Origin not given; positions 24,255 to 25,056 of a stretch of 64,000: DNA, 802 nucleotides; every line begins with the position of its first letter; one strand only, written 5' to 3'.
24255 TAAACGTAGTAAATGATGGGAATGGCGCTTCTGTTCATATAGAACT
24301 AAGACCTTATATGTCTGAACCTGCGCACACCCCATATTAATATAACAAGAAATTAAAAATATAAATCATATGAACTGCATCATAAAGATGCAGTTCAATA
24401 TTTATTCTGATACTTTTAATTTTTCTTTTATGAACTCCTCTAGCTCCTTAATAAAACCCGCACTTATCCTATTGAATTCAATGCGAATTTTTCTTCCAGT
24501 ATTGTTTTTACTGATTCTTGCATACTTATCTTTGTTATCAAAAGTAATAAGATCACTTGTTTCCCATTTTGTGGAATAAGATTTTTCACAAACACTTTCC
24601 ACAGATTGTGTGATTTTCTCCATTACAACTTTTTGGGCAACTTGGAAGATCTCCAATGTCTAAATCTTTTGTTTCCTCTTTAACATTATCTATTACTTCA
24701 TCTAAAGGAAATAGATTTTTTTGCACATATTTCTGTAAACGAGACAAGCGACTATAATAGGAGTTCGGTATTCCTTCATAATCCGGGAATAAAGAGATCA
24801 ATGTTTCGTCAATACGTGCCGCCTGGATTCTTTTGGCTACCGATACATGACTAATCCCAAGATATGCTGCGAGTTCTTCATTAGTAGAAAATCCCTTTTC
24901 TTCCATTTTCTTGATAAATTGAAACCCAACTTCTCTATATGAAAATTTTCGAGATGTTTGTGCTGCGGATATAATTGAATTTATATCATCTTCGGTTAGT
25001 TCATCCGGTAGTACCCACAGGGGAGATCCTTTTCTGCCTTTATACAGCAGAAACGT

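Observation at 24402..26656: Type Ia partition module with intact parA but frameshifted parB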

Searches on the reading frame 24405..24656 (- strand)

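Call 4: search_protein_families(library=pfam, proteins=[window:24405-24656:-], max_evalue=0.1)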
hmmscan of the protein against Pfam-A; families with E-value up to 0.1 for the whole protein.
window:24405-24656:- (84 aa): 2 families
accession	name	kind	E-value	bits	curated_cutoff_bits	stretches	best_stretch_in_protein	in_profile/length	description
PF08775.15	ParB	-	6.5e-08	33.4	25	1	8-80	55-125/126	ParB family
PF07285.16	DUF1444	-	0.018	15.1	23.8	1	35-80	19-64/264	Protein of unknown function (DUF1444)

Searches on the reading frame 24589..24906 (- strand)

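Call 4: search_protein_families(library=pfam, proteins=[window:24589-24906:-], max_evalue=0.1)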
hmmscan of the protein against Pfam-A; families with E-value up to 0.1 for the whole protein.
window:24589-24906:- (106 aa): 3 families
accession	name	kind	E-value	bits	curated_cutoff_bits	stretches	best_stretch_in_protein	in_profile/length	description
PF07022.19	Phage_CI_repr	-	0.00014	22.6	22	1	2-77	8-49/65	Bacteriophage CI repressor helix-turn-helix domain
PF07453.19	NUMOD1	-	0.028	15.1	22.8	1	6-25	16-35/37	NUMOD1 domain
PF08281.18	Sigma70_r4_2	-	0.06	13.5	25.7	0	8-31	28-51/54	Sigma-70, region 4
